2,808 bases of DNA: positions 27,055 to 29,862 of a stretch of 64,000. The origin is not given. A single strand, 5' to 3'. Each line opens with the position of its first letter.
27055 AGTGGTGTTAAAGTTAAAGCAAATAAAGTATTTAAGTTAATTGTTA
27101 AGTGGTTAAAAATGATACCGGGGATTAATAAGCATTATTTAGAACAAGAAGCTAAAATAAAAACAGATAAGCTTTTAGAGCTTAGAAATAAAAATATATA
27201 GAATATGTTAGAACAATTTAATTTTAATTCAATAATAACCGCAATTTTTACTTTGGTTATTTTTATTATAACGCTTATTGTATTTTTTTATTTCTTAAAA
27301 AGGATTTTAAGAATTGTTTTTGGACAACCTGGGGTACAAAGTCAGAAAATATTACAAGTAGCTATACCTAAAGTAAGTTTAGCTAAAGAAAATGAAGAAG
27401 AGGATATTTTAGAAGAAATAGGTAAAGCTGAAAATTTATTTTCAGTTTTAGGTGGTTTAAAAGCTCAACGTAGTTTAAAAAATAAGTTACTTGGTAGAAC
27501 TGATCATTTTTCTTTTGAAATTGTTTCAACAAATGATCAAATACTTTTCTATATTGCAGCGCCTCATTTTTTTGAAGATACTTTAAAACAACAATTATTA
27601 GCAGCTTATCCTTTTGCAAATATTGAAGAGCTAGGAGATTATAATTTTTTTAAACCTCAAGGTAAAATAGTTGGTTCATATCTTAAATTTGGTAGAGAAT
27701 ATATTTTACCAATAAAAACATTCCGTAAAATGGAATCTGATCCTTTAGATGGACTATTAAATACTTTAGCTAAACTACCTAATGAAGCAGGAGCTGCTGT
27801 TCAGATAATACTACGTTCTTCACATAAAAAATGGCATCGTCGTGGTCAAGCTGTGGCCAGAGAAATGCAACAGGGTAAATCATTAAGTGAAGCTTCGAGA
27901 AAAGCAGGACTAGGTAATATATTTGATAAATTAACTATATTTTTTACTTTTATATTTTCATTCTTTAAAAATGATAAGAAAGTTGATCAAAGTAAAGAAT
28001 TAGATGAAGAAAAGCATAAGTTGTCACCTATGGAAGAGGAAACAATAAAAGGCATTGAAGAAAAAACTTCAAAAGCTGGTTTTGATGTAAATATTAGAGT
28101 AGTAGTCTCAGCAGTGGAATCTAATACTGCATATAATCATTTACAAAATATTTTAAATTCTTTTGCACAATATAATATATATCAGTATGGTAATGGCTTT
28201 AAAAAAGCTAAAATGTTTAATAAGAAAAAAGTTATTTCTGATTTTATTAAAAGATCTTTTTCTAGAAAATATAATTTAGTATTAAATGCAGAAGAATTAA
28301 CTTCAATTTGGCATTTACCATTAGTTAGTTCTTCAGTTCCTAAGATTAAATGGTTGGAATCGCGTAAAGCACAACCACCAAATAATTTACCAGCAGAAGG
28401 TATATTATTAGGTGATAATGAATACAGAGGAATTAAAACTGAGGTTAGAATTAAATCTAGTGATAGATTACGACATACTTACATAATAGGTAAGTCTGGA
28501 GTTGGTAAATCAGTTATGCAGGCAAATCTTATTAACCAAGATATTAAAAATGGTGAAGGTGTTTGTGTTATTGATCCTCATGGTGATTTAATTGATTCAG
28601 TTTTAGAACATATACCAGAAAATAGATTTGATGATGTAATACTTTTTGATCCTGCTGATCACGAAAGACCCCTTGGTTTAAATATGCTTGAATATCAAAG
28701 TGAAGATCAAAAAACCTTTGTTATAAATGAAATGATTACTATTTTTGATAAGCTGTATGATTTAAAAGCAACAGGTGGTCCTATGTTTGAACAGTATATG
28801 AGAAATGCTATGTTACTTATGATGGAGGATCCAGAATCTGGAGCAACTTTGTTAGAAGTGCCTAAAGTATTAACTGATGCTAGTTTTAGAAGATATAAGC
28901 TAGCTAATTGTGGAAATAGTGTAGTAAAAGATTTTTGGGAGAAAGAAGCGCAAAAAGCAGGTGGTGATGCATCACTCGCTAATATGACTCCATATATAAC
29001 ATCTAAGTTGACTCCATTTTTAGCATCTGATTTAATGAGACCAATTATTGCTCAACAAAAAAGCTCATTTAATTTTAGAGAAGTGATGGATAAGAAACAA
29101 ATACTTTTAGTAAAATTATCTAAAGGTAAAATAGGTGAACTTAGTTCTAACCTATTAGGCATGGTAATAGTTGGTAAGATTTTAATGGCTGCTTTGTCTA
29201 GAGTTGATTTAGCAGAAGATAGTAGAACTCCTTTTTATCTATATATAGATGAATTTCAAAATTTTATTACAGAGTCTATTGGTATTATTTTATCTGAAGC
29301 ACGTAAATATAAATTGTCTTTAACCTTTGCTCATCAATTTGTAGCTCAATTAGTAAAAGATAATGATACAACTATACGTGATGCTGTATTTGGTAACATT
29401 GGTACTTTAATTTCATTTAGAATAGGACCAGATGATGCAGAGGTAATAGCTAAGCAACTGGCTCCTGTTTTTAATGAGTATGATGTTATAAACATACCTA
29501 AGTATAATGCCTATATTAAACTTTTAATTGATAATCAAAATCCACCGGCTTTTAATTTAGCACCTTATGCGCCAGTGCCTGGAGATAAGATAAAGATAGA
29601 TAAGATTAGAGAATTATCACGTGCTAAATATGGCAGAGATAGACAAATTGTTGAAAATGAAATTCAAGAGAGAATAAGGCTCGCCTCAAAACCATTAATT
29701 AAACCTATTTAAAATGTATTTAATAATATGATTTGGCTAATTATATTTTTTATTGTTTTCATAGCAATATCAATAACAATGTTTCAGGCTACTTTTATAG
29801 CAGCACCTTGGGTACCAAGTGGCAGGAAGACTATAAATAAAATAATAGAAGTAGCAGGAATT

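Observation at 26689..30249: Orphan TrwB/VirD4-like coupling ATPase with a 400-aa non-canonical N-terminal extension, in a three-gene leaderless operon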

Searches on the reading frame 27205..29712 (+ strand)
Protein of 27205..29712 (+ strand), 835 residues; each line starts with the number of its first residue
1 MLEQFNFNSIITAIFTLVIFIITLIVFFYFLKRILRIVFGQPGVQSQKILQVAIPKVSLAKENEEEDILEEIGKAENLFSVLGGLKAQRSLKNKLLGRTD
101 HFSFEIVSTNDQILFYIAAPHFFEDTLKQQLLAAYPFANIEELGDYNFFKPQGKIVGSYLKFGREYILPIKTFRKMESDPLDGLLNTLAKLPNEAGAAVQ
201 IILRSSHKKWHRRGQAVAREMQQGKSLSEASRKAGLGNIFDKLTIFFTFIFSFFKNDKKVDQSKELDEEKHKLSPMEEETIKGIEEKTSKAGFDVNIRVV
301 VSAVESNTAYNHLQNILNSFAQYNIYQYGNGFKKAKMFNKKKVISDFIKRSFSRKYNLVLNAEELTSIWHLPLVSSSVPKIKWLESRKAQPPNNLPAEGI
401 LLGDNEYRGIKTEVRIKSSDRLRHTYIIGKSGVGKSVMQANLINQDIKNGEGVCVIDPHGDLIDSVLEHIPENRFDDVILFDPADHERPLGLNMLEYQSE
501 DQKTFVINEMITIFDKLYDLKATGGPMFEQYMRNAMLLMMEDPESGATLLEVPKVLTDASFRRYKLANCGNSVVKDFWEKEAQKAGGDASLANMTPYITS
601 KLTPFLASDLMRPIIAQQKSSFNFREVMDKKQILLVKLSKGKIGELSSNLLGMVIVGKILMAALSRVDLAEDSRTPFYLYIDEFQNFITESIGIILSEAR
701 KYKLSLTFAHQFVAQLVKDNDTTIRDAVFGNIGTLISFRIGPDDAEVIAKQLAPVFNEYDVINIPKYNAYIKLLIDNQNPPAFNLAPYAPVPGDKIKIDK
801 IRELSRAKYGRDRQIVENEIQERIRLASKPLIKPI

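Call 3: search_protein_families(library=pfam, proteins=[window:27205-29712:+], max_evalue=0.1)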
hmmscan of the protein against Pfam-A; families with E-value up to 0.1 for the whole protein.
window:27205-29712:+ (835 aa): 9 families
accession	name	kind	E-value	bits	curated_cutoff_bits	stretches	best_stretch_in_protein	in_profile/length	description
PF02534.20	T4SS-DNA_transf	-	3.6e-08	33.1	20.1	2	619-752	248-382/468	Type IV secretory system Conjugative DNA transfer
PF10412.15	TrwB_AAD_bind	-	1.2e-06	28.1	20.5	1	417-745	10-316/387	Type IV secretion-system coupling protein DNA-binding domain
PF01935.23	DUF87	-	1.4e-06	29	23.2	1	413-466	13-68/220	Helicase HerA, central domain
PF12696.13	TraG-D_C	-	1.6e-05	25.3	22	1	676-751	1-78/126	TraM recognition site of TraD and TraG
PF20720.3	nSTAND3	-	0.0071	16.5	27.2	1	423-513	18-98/155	Novel STAND NTPase 3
PF13191.12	AAA_16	-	0.0072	17.3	32.6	0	417-460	19-60/167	AAA ATPase domain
PF13401.12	AAA_22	-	0.016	16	27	0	423-469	6-53/130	AAA domain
PF01656.29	CbiA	-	0.02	15.3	25.4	0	429-458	6-35/125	CobQ/CobB/MinD/ParA nucleotide binding domain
PF03193.22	RsgA_GTPase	-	0.064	13.5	30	0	423-445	107-129/174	RsgA GTPase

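Call 4: search_protein_families(library=ncbifam, proteins=[window:27205-29712:+], max_evalue=0.1)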
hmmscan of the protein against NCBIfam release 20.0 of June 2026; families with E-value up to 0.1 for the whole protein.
window:27205-29712:+ (835 aa): 11 families
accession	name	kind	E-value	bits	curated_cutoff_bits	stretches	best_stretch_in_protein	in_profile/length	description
TIGR03743.1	SXT_TraD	subfamily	3.5e-14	52.2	366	2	387-461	136-214/636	conjugative transfer system coupling protein TraD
TIGR03754.1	conj_TOL_TraD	equivalog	9.5e-11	40.9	647.55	1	408-462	163-220/643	type IV conjugative transfer system coupling protein TraD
NF045973.1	conju_CD1115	equivalog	1.9e-10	40.2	250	1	399-746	1-363/442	VirD4-like conjugal transfer protein, CD1115 family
NF053655.1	CedD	equivalog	4e-07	29.1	600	1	400-467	199-266/527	DNA-translocating ATPase CedD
NF033849.1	ser_rich_anae_1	subfamily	3.2e-05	21.5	650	1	353-523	687-867/1163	serine-rich protein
NF041326.1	Bacteroid_MobC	subfamily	3.4e-05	22.4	900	1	679-765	460-546/655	conjugal transfer protein MobC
NF045975.1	VirB4_plasma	equivalog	9.1e-05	20.3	590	1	398-459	489-552/894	Mbov_0397 family ICE element conjugal transfer ATPase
NF041447.1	TrbC_conju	equivalog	0.00021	19.8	800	0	395-458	101-165/685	F-type conjugative transfer protein TrbC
TIGR00929.1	VirB4_CagE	subfamily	0.00033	19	643.1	0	659-764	619-724/792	VirB4 family type IV secretion/conjugal transfer ATPase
TIGR02759.1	TraD_Ftype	equivalog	0.0087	14.9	521.35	0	661-752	393-486/566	type IV conjugative transfer system coupling protein TraD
NF040937.1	HerA_Thermprot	equivalog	0.011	14.1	800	1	409-469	127-187/487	DNA double-strand break repair helicase HerA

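Call 8: find_homologous_proteins(query=window:27205-29712:+, max_evalue=0.00001)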
Query window:27205-29712:+ (835 aa): 4165 proteins with E <= 0.00001 among 8000 candidates; the best 120 are listed.
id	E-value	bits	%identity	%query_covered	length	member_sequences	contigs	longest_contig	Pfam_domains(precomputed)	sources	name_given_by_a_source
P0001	0.0e+0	1629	100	88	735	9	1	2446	PF26449.1,PF10412.16,PF01935.24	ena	-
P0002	0.0e+0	1272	68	99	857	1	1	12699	PF26449.1,PF10412.16,PF01935.24,PF02534.21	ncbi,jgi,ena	-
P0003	0.0e+0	1266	67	97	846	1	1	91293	PF26449.1,PF10412.16,PF01935.24,PF02534.21,PF12696.14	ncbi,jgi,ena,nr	ncbi:type IV secretion system DNA-binding domain-containing protein [Patescibacteria group bacterium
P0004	0.0e+0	1245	68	94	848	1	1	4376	PF26449.1,PF10412.16,PF01935.24,PF02534.21,PF12696.14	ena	-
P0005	0.0e+0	1245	67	98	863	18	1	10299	PF26449.1,PF10412.16,PF01935.24,PF02534.21,PF12696.14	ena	-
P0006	0.0e+0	1227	66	98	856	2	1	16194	PF26449.1,PF10412.16,PF01935.24,PF02534.21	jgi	-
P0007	0.0e+0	1222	65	98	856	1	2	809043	PF26449.1,PF10412.16,PF01935.24,PF02534.21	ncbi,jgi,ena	ncbi:MAG: DUF87 domain-containing protein [Patescibacteria group bacterium]|jgi:hypothetical protein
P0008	0.0e+0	1218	67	94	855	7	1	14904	PF26449.1,PF10412.16,PF01935.24,PF02534.21,PF12696.14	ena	-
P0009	0.0e+0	1203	65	96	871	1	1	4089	PF26449.1,PF10412.16,PF01935.24,PF02534.21,PF12696.14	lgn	-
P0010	0.0e+0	1200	66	95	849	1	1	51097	PF26449.1,PF10412.16,PF01935.24,PF02534.21,PF12696.14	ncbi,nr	ncbi:MAG: type IV secretion system DNA-binding domain-containing protein [Candidatus Komeilibacteria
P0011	0.0e+0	1200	65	94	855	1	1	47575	PF26449.1,PF10412.16,PF01935.24,PF02534.21,PF12696.14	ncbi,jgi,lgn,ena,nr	ncbi:type IV secretion system DNA-binding domain-containing protein [Patescibacteria group bacterium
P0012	0.0e+0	1199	64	99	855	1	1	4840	PF26449.1,PF10412.16,PF01935.24,PF02534.21,PF12696.14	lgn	-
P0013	0.0e+0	1197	64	99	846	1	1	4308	PF26449.1,PF10412.16,PF01935.24,PF12696.14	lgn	-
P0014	0.0e+0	1191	64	98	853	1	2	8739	PF26449.1,PF10412.16,PF01935.24,PF02534.21,PF12696.14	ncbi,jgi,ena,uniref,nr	ncbi:MAG: hypothetical protein COU22_02125 [Candidatus Komeilibacteria bacterium CG10_big_fil_rev_8_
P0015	0.0e+0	1186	62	99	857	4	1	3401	PF26449.1,PF10412.16,PF01935.24,PF02534.21,PF12696.14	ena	-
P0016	0.0e+0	1182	63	97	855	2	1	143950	PF26449.1,PF10412.16,PF01935.24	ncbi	-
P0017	0.0e+0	1182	65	94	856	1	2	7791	PF26449.1,PF10412.16,PF01935.24,PF02534.21,PF12696.14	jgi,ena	-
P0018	0.0e+0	1178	64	94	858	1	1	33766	PF26449.1,PF10412.16,PF02534.21,PF12696.14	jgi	jgi:hypothetical protein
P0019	0.0e+0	1165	62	99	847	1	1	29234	PF26449.1,PF10412.16,PF01935.24,PF02534.21,PF12696.14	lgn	-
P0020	0.0e+0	1164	63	99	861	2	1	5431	PF26449.1,PF10412.16,PF01935.24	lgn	-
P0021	0.0e+0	1153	62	95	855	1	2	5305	PF26449.1,PF10412.16,PF01935.24,PF02534.21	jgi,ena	-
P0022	0.0e+0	1135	62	99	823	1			PF26449.1,PF10412.16,PF01935.24,PF02534.21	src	-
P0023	0.0e+0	1127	60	98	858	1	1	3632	PF26449.1,PF10412.16,PF01935.24,PF02534.21,PF12696.14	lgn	-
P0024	0.0e+0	1125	60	98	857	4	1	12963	PF26449.1,PF10412.16,PF01935.24,PF02534.21,PF12696.14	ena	-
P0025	0.0e+0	1121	63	94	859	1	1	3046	PF26449.1,PF10412.16,PF01935.24,PF12696.14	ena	-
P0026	0.0e+0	1058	59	94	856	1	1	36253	PF26449.1,PF02534.21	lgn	-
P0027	0.0e+0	1041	59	94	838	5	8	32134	PF26449.1,PF10412.16,PF01935.24,PF12696.14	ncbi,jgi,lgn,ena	-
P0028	0.0e+0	1036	57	99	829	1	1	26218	PF26449.1,PF10412.16,PF01935.24,PF02534.21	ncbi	-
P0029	0.0e+0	1028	56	99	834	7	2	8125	PF26449.1,PF10412.16,PF01935.24,PF02534.21,PF12696.14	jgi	-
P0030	0.0e+0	1024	56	98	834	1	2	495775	PF26449.1,PF10412.16,PF01935.24,PF02534.21,PF12696.14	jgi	jgi:Type IV secretory system Conjugative DNA transfer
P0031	0.0e+0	1021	56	99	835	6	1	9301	PF26449.1,PF10412.16,PF01935.24,PF02534.21,PF12696.14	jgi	-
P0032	0.0e+0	1015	58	94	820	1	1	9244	PF26449.1,PF10412.16,PF01935.24,PF02534.21,PF12696.14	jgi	jgi:hypothetical protein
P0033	0.0e+0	1014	56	98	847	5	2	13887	PF26449.1,PF10412.16,PF01935.24,PF02534.21,PF12696.14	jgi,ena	-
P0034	3.6e-298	1009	56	98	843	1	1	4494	PF26449.1,PF10412.16,PF01935.24,PF02534.21,PF12696.14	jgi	-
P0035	4.4e-298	1009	56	96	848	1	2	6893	PF26449.1,PF10412.16,PF01935.24,PF12696.14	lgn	-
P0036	1.1e-297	1008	56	96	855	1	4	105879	PF26449.1,PF10412.16,PF01935.24,PF02534.21,PF12696.14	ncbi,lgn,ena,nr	ncbi:MAG: hypothetical protein G01um101418_781 [Parcubacteria group bacterium Gr01-1014_18]|nr:MAG: 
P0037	1.4e-297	1007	56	97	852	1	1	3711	PF26449.1,PF10412.16,PF01935.24,PF02534.21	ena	-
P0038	1.5e-297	1007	54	99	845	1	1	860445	PF26449.1,PF10412.16,PF01935.24,PF02534.21,PF12696.14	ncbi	ncbi:MAG: type IV secretory system conjugative DNA transfer family protein [Candidatus Komeilibacter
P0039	1.6e-297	1007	58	93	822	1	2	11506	PF26449.1,PF10412.16,PF01935.24,PF02534.21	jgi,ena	-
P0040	2.8e-297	1006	58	94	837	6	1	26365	PF26449.1,PF10412.16,PF01935.24,PF02534.21,PF12696.14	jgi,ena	-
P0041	6.9e-297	1005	56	99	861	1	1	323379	PF26449.1,PF10412.16,PF01935.24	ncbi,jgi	ncbi:MAG: DUF87 domain-containing protein [Patescibacteria group bacterium]|jgi:hypothetical protein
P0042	2.2e-296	1003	55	97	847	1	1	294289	PF26449.1,PF10412.16,PF01935.24,PF02534.21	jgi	jgi:type IV secretory pathway TraG/TraD family ATPase VirD4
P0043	3.1e-296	1003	55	97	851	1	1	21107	PF26449.1,PF10412.16,PF01935.24,PF02534.21,PF12696.14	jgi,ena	-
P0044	7.7e-296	1002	55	97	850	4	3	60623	PF26449.1,PF10412.16,PF01935.24,PF02534.21,PF12696.14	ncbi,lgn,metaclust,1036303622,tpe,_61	metaclust:\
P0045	5.1e-295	999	56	98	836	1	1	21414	PF26449.1,PF10412.16,PF01935.24,PF02534.21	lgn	-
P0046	9.0e-295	998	56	96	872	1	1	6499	PF26449.1,PF10412.16,PF01935.24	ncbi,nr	ncbi:type IV secretion system DNA-binding domain-containing protein [Candidatus Falkowbacteria bacte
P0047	1.2e-294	998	55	98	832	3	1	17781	PF26449.1,PF10412.16,PF01935.24,PF02534.21,PF12696.14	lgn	-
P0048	3.5e-293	993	57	96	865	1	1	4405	PF26449.1,PF10412.16,PF01935.24,PF02534.21,PF12696.14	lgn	-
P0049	3.5e-293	993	56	96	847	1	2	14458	PF26449.1,PF10412.16,PF01935.24,PF12696.14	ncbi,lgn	-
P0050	5.8e-293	992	57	93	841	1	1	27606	PF26449.1,PF10412.16,PF01935.24,PF12696.14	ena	-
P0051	7.7e-293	992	56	97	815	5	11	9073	PF26449.1,PF10412.16,PF01935.24,PF02534.21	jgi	jgi:hypothetical protein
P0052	9.5e-293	991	54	99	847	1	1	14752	PF26449.1,PF10412.16,PF01935.24,PF02534.21,PF12696.14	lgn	-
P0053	1.1e-291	988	53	98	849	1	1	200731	PF26449.1,PF10412.16,PF01935.24,PF02534.21,PF12696.14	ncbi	ncbi:MAG: type IV secretion system DNA-binding domain-containing protein [Candidatus Komeilibacteria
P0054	1.1e-291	988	56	97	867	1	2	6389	PF26449.1,PF10412.16,PF01935.24,PF12696.14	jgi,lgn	-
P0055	1.2e-291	988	55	96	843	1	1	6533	PF26449.1,PF10412.16,PF01935.24,PF02534.21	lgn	-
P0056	1.2e-291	988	56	96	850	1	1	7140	PF26449.1,PF10412.16,PF01935.24,PF02534.21,PF12696.14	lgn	-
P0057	1.6e-291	987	57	95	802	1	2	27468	PF26449.1,PF10412.16,PF01935.24,PF02534.21,PF12696.14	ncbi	-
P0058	2.9e-291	987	55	97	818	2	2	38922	PF26449.1,PF10412.16,PF01935.24,PF02534.21,PF12696.14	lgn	-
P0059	3.4e-291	986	57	90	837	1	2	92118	PF26449.1,PF10412.16,PF01935.24,PF02534.21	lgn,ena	-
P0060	1.4e-290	984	55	94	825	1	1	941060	PF26449.1,PF10412.16,PF01935.24,PF02534.21,PF12696.14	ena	-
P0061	1.8e-290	984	56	93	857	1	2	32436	PF26449.1,PF10412.16,PF01935.24,PF02534.21,PF12696.14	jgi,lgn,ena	-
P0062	2.0e-290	984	56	95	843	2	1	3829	PF26449.1,PF10412.16,PF01935.24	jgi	-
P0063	2.4e-290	983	54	97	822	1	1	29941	PF26449.1,PF10412.16,PF01935.24,PF02534.21,PF12696.14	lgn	-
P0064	6.9e-290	982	55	99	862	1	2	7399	PF26449.1,PF10412.16,PF01935.24,PF02534.21,PF12696.14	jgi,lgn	jgi:hypothetical protein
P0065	7.4e-290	982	53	97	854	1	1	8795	PF26449.1,PF10412.16,PF01935.24,PF12696.14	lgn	-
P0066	7.5e-290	982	55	97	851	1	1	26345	PF26449.1,PF01935.24,PF02534.21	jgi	-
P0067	4.8e-289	979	53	99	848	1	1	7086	PF26449.1,PF10412.16,PF01935.24,PF02534.21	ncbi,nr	ncbi:MAG: type IV secretion system DNA-binding domain-containing protein [Candidatus Komeilibacteria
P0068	5.6e-289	979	53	98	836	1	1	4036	PF26449.1,PF10412.16,PF01935.24,PF02534.21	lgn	-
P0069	6.8e-289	979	56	96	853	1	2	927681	PF26449.1,PF10412.16,PF01935.24,PF02534.21,PF12696.14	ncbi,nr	ncbi:MAG: type IV secretion system DNA-binding domain-containing protein [Patescibacteria group bact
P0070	1.6e-288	977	55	97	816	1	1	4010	PF26449.1,PF10412.16,PF01935.24,PF02534.21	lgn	-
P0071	2.5e-288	977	56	94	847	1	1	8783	PF26449.1,PF10412.16,PF01935.24,PF12696.14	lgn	-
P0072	3.6e-288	976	56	93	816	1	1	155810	PF26449.1,PF10412.16,PF01935.24,PF02534.21,PF12696.14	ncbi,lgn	-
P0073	4.0e-288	976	55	96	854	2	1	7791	PF26449.1,PF10412.16,PF01935.24,PF02534.21,PF12696.14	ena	-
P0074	7.4e-288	975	57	93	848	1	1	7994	PF26449.1,PF10412.16,PF01935.24,PF12696.14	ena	-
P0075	2.3e-287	974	55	96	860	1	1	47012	PF26449.1,PF10412.16,PF01935.24,PF02534.21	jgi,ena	-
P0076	2.6e-287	973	56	98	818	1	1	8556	PF26449.1,PF10412.16,PF01935.24,PF02534.21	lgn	-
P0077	3.9e-287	973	57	93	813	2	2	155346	PF26449.1,PF10412.16,PF01935.24,PF02534.21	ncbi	ncbi:MAG: type IV secretory system conjugative DNA transfer family protein [Patescibacteria group ba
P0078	4.1e-287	973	55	96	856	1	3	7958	PF26449.1,PF10412.16,PF01935.24,PF02534.21,PF12696.14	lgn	-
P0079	1.4e-286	971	53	98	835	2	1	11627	PF26449.1,PF10412.16,PF01935.24,PF02534.21,PF12696.14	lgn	-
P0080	1.7e-286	971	56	93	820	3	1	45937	PF26449.1,PF10412.16,PF01935.24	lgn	-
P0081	2.3e-286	970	54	98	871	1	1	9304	PF26449.1,PF10412.16,PF01935.24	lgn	-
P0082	3.6e-286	970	55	95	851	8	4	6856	PF26449.1,PF01935.24,PF02534.21,PF12696.14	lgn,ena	-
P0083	5.2e-286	969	55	94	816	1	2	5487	PF26449.1,PF10412.16,PF01935.24,PF02534.21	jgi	-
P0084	9.4e-286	968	55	94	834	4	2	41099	PF26449.1,PF10412.16,PF01935.24,PF02534.21,PF12696.14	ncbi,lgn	-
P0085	9.5e-286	968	55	98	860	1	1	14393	PF26449.1,PF10412.16,PF01935.24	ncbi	-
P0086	6.6e-285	965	54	98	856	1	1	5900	PF26449.1,PF10412.16,PF01935.24,PF02534.21,PF12696.14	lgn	-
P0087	1.1e-284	965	56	94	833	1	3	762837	PF26449.1,PF10412.16,PF01935.24,PF12696.14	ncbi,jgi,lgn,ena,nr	ncbi:MAG TPA: type IV secretion system DNA-binding domain-containing protein [Candidatus Bipolaricau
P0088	1.2e-284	965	55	93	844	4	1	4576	PF26449.1,PF10412.16,PF01935.24,PF02534.21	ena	-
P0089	2.0e-284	964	53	98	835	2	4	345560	PF26449.1,PF10412.16,PF01935.24,PF02534.21,PF12696.14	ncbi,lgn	-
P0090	2.9e-284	963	56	93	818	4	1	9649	PF26449.1,PF10412.16,PF01935.24,PF02534.21,PF12696.14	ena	-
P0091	3.0e-284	963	57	93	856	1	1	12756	PF26449.1,PF10412.16,PF01935.24,PF02534.21,PF12696.14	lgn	-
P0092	3.5e-284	963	55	97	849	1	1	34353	PF26449.1,PF10412.16,PF01935.24,PF12696.14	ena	-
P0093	6.5e-284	962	53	99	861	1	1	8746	PF26449.1,PF10412.16,PF01935.24,PF02534.21,PF12696.14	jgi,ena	-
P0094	6.5e-284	962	53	99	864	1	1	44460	PF26449.1,PF10412.16,PF01935.24,PF02534.21,PF12696.14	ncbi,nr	ncbi:MAG: type IV secretion system DNA-binding domain-containing protein [Patescibacteria group bact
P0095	7.0e-284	962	56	96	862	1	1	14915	PF26449.1,PF10412.16,PF01935.24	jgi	jgi:hypothetical protein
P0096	9.3e-284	962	54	97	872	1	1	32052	PF26449.1,PF10412.16,PF01935.24,PF02534.21,PF12696.14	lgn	-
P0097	4.6e-283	959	55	98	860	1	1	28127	PF26449.1,PF10412.16,PF01935.24,PF02534.21,PF12696.14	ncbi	ncbi:MAG: type IV secretion system DNA-binding domain-containing protein [Patescibacteria group bact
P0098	6.2e-283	959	53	98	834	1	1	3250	PF26449.1,PF10412.16,PF01935.24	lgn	-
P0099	1.3e-282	958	53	98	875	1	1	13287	PF26449.1,PF10412.16,PF01935.24,PF12696.14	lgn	-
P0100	1.6e-282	958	54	98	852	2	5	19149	PF26449.1,PF10412.16,PF01935.24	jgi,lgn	-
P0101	2.3e-282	957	53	98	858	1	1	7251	PF26449.1,PF01935.24,PF12696.14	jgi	-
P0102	2.6e-282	957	52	99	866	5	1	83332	PF26449.1,PF10412.16,PF01935.24,PF12696.14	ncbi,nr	ncbi:MAG: type IV secretion system DNA-binding domain-containing protein [Candidatus Buchananbacteri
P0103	3.1e-282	957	54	98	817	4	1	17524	PF26449.1,PF10412.16,PF01935.24,PF02534.21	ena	-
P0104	4.3e-282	956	53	97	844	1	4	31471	PF26449.1,PF10412.16,PF01935.24,PF02534.21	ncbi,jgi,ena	-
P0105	5.0e-282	956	55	99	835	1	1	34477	PF26449.1,PF10412.16,PF01935.24,PF02534.21,PF12696.14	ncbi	-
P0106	7.1e-282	955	55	95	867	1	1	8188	PF26449.1,PF10412.16,PF01935.24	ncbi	-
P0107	1.2e-281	955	55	94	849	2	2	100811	PF26449.1,PF01935.24,PF12696.14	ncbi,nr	ncbi:MAG: TraM recognition domain-containing protein [Patescibacteria group bacterium]|nr:TraM recog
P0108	1.2e-281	955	53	97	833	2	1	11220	PF26449.1,PF01935.24,PF12696.14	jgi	-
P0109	1.7e-281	954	54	98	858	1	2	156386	PF26449.1,PF10412.16,PF01935.24,PF02534.21,PF12696.14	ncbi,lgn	-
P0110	2.3e-281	954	55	96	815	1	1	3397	PF26449.1,PF10412.16,PF01935.24,PF02534.21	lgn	-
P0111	2.6e-281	954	53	97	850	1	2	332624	PF26449.1,PF01935.24,PF02534.21,PF12696.14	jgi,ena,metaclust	metaclust:\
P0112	3.5e-281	953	53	98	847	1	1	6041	PF26449.1,PF10412.16,PF01935.24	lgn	-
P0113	3.9e-281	953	54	98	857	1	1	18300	PF26449.1,PF10412.16,PF01935.24,PF02534.21,PF12696.14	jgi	jgi:hypothetical protein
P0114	4.0e-281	953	55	93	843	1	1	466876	PF26449.1,PF10412.16,PF01935.24,PF02534.21,PF12696.14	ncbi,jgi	ncbi:MAG: type IV secretion system DNA-binding domain-containing protein [Patescibacteria group bact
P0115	4.3e-281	953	53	95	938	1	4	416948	PF26449.1,PF10412.16,PF01935.24,PF02534.21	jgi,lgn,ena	jgi:hypothetical protein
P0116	4.4e-281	953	54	97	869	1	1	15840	PF26449.1,PF10412.16,PF01935.24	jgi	jgi:hypothetical protein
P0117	4.8e-281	953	54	94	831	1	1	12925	PF26449.1,PF10412.16,PF01935.24,PF02534.21,PF12696.14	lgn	-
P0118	5.0e-281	953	52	98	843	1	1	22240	PF26449.1,PF10412.16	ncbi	-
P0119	8.1e-281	952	53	96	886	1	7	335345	PF26449.1,PF10412.16,PF01935.24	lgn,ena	-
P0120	1.2e-280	951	55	93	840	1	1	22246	PF26449.1,PF10412.16,PF12696.14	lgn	-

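Call 9: search_solved_structures(query=window:27205-29712:+, max_evalue=1)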
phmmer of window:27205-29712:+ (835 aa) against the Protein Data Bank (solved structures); distinct sequences matched with E-value up to 1: 2.
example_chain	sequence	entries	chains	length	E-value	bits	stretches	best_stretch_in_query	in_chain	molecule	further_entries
1gl6_A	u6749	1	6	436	0.1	14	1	422-465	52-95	ATPASE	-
1e9r_A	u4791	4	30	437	0.1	14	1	422-465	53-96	CONJUGAL TRANSFER PROTEIN TRWB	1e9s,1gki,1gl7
